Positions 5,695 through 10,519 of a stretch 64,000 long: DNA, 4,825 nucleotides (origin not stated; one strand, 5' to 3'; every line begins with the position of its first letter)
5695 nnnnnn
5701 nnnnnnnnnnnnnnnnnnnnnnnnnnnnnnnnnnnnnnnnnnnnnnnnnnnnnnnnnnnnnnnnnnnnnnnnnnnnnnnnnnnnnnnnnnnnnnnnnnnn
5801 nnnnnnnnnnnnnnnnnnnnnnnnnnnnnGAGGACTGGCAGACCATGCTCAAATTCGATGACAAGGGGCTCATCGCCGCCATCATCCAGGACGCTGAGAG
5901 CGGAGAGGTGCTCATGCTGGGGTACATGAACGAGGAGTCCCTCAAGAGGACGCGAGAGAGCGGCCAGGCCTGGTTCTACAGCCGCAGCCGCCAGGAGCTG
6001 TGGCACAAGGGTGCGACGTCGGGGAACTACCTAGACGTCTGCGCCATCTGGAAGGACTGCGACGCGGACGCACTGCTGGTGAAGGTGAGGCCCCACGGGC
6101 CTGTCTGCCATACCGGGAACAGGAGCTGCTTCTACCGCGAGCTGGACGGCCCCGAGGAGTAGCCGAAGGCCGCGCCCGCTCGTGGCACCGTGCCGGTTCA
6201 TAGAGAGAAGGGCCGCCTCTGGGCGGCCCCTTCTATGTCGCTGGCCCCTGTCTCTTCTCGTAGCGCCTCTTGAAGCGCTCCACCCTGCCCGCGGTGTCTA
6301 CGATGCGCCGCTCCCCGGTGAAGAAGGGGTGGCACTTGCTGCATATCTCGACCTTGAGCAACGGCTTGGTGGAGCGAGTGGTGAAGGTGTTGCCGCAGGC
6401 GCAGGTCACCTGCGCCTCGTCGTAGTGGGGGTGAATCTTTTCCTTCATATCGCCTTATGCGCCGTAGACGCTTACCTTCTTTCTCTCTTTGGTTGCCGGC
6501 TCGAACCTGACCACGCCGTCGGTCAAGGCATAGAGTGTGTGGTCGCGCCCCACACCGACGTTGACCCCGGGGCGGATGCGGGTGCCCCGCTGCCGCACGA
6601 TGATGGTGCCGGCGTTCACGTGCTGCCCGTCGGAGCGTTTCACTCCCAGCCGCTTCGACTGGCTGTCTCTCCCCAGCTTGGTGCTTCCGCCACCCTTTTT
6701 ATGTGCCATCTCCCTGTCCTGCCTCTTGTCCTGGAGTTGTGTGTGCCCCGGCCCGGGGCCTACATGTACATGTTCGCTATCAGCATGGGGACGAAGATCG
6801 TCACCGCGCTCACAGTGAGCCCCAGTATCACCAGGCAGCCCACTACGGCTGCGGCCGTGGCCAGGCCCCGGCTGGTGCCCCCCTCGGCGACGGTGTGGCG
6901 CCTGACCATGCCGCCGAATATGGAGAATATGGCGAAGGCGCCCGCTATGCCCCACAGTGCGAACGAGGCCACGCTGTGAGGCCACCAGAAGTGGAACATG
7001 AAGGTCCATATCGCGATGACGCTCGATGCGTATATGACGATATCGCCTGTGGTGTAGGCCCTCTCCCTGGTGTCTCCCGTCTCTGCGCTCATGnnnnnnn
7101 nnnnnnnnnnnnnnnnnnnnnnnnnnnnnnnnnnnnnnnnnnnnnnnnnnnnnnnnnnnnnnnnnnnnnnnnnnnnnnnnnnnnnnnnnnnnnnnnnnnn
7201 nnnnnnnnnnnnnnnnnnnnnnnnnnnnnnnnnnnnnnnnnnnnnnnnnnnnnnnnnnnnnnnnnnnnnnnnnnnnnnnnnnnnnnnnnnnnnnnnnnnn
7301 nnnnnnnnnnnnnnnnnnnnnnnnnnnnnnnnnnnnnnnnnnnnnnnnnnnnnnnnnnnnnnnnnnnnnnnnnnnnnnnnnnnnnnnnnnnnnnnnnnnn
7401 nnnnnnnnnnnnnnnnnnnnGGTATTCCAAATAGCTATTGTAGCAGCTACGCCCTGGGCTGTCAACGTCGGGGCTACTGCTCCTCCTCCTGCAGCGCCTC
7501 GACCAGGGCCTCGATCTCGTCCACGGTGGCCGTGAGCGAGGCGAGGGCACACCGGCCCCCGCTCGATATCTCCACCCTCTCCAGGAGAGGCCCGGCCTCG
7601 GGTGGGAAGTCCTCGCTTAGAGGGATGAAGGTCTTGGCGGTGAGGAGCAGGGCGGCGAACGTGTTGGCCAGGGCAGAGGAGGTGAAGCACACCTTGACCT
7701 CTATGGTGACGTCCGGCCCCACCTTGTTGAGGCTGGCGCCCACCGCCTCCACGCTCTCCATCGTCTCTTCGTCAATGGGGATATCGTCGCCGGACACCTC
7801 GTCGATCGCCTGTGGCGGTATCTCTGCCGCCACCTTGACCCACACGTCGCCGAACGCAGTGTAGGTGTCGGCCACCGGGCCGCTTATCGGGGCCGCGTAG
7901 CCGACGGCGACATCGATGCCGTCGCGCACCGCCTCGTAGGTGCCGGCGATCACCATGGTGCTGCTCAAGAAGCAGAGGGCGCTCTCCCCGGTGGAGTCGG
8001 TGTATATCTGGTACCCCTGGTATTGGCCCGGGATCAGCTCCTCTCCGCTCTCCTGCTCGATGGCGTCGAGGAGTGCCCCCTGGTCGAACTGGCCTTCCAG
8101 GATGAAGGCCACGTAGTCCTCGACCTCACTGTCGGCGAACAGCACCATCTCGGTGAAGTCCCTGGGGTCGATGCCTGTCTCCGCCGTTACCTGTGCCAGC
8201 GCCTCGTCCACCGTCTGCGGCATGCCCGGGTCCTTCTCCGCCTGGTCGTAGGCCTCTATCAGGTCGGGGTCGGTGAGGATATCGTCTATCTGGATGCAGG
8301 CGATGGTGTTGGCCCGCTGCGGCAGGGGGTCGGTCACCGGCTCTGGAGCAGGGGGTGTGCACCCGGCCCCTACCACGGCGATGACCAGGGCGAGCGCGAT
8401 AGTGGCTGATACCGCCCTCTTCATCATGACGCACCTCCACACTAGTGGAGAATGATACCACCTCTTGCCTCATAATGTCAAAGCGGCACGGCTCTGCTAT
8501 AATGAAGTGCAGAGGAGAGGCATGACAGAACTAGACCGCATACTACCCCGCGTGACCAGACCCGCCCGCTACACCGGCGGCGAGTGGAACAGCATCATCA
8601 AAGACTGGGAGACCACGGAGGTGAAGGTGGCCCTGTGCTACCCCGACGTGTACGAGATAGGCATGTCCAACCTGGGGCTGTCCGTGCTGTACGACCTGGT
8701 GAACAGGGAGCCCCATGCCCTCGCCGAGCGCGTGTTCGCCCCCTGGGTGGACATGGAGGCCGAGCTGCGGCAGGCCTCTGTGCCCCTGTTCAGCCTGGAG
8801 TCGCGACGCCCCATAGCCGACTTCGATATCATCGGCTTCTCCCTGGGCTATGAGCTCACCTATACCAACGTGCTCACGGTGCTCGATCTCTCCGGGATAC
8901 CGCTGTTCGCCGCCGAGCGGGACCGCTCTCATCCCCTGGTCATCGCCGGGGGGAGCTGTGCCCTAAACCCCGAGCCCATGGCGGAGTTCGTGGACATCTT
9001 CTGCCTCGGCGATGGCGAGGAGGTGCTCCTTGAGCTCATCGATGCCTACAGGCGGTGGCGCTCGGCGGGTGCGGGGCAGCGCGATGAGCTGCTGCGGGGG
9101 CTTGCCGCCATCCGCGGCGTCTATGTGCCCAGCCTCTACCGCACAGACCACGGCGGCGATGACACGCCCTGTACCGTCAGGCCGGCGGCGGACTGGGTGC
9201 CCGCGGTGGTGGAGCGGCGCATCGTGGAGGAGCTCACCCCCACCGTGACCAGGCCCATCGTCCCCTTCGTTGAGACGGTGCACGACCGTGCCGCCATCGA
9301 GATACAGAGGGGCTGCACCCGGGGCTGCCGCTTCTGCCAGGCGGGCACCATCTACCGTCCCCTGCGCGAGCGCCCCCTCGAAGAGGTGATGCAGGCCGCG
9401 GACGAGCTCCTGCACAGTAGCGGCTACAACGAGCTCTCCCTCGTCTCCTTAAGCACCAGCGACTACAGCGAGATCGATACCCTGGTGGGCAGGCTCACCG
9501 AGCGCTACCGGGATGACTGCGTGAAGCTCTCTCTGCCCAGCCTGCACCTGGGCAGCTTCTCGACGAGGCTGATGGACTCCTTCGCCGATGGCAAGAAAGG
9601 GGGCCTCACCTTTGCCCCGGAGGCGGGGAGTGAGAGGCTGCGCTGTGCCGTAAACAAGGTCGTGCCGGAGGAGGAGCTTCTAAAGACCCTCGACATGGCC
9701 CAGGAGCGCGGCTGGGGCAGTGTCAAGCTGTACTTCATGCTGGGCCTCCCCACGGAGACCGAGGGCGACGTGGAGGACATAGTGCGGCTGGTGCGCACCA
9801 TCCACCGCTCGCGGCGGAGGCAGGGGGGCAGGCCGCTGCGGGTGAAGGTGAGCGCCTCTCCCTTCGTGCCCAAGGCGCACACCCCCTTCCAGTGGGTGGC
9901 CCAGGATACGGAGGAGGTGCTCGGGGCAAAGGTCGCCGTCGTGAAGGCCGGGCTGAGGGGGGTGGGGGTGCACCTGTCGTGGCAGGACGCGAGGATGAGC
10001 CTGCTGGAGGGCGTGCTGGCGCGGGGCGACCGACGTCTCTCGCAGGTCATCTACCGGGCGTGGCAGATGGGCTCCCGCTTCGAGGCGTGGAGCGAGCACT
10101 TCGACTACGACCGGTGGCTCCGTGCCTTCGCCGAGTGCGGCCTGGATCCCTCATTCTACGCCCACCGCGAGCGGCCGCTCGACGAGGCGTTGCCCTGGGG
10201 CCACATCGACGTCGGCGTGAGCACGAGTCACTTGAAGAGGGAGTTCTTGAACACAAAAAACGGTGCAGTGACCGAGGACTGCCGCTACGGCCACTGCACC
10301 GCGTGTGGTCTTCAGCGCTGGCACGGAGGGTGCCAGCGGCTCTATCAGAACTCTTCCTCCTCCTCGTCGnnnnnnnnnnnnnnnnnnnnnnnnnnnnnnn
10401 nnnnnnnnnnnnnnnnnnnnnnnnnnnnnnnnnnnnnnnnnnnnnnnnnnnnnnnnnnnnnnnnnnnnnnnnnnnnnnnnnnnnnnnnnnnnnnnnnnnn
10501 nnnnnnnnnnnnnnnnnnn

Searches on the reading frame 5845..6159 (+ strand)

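Call 21: search_protein_families(library=pfam, proteins=[window:5845-6159:+])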
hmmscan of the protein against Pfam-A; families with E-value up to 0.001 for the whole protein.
window:5845-6159:+ (105 aa): 1 family
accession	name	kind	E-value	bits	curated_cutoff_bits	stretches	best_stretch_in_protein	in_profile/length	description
PF01502.23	PRA-CH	-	7.5e-35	119.1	27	1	24-97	1-74/74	Phosphoribosyl-AMP cyclohydrolase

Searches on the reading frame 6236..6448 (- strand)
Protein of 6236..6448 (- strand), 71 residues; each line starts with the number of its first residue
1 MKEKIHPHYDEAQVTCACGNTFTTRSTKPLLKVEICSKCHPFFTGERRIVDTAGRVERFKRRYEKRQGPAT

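Call 24: search_protein_families(library=pfam, proteins=[window:6236-6448:-])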
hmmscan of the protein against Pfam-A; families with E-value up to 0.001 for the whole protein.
window:6236-6448:- (71 aa): 1 family
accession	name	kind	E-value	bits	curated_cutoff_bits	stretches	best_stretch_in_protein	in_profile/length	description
PF01197.23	Ribosomal_L31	-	1.5e-33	115.2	27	1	1-64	1-65/65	Ribosomal protein L31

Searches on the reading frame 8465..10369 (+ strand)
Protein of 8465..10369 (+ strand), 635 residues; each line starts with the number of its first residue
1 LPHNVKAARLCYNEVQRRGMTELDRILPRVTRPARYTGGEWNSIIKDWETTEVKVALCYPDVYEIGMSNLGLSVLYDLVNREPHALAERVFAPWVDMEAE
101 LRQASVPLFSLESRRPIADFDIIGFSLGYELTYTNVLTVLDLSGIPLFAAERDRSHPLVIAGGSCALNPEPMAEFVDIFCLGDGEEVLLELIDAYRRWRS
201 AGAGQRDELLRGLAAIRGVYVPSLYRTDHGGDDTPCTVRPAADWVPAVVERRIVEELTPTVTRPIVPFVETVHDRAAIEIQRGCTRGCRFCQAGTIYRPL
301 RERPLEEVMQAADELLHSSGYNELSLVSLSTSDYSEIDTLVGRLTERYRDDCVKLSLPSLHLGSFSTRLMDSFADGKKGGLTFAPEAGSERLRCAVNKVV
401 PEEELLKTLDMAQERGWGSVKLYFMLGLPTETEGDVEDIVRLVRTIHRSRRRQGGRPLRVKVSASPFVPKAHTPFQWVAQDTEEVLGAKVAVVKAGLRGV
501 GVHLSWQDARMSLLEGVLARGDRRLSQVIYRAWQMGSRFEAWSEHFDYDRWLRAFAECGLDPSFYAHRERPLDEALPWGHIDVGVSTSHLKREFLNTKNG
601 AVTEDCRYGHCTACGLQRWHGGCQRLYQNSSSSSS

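Call 21: search_protein_families(library=pfam, proteins=[window:8465-10369:+])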
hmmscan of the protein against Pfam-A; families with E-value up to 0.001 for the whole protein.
window:8465-10369:+ (635 aa): 2 families
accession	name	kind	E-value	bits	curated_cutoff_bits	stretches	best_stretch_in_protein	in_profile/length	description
PF19864.5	Radical_SAM_N2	-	1.2e-62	210.2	29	1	71-222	1-151/151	Radical SAM proteins, N-terminal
PF04055.27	Radical_SAM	-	1.5e-21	77.7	29.5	1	278-443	1-166/166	Radical SAM superfamily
